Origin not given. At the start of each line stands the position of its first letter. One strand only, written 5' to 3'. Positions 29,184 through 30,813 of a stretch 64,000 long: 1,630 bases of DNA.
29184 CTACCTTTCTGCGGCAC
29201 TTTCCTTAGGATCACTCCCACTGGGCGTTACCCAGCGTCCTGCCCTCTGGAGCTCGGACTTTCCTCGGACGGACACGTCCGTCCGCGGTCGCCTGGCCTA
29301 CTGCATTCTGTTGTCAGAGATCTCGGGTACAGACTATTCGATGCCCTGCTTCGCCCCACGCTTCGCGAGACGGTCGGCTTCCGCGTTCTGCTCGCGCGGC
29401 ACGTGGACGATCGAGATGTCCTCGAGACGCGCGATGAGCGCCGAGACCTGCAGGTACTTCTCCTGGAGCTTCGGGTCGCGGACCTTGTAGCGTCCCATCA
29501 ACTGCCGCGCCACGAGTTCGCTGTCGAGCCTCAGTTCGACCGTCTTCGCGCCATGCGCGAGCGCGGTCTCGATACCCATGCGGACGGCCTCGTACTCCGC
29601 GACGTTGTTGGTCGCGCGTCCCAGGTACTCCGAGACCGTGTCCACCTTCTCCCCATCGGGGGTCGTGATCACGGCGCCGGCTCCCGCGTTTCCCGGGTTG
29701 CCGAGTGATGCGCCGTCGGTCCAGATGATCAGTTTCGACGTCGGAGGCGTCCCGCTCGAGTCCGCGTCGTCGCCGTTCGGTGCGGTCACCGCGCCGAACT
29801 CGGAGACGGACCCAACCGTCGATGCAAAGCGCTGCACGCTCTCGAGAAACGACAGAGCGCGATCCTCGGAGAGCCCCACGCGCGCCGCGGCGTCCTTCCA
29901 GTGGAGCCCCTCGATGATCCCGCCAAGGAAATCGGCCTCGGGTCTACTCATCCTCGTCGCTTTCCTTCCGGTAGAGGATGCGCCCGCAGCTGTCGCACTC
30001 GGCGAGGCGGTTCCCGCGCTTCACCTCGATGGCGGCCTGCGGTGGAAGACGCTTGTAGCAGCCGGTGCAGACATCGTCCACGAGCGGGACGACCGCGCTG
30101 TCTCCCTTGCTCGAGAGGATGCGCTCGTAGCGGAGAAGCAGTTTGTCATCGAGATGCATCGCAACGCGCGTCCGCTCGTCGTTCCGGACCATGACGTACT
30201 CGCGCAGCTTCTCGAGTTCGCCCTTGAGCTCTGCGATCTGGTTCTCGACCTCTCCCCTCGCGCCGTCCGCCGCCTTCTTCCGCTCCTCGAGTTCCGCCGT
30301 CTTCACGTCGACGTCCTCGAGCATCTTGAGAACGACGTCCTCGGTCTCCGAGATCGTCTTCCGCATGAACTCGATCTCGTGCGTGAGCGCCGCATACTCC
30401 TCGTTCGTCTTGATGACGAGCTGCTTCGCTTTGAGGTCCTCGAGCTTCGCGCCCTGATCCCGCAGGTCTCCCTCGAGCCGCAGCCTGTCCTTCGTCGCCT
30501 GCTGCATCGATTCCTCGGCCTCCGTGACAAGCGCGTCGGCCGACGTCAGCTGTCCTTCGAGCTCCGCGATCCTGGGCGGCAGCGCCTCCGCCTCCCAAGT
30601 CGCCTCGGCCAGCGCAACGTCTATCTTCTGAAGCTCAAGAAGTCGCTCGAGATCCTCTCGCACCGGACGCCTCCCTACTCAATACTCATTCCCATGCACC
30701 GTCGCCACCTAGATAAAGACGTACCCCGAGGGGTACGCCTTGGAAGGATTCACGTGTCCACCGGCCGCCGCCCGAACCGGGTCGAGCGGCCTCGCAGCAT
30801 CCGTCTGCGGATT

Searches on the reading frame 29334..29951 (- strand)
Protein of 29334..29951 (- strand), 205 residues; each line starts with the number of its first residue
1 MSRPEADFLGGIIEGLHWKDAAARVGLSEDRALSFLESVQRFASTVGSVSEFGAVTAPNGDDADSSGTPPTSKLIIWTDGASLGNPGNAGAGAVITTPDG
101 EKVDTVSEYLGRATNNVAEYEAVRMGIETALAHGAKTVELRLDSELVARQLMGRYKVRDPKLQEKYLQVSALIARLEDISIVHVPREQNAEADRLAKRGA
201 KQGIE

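Call 59: search_protein_families(library=ncbifam, proteins=[window:29334-29951:-], max_evalue=0.00001)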
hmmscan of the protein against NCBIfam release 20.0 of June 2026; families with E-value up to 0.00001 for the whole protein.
window:29334-29951:- (205 aa): 6 families
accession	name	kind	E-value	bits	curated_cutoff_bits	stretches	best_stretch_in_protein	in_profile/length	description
NF005567.0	PRK07238.1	equivalog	4.3e-36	125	326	1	72-198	2-129/378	bifunctional RNase H/acid phosphatase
NF041306.1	RnaseHI_Halo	equivalog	2e-33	115.9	300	1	74-197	70-192/197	ribonuclease HI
NF041175.1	RNAseHI_Thmprot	equivalog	9.3e-23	80.6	140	1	109-198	42-131/143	ribonuclease HI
NF010482.0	PRK13907.1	equivalog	6.7e-13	48.9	231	1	76-200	4-125/128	ribonuclease H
NF001236.0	PRK00203.1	equivalog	2e-10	40.4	160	1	72-150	3-77/151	ribonuclease HI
NF005822.0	PRK07708.1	equivalog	1.2e-08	34.8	175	1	74-198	74-204/220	hypothetical protein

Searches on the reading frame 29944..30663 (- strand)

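Call 59: search_protein_families(library=ncbifam, proteins=[window:29944-30663:-], max_evalue=0.00001)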
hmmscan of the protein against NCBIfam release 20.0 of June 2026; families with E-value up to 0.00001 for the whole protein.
window:29944-30663:- (239 aa): 1 family
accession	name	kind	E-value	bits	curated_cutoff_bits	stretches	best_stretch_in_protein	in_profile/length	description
NF047363.1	Zn_ribbon_CdsZ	equivalog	8.6e-24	84.3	275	1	1-237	1-237/251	zinc ribbon domain regulatory protein CdsZ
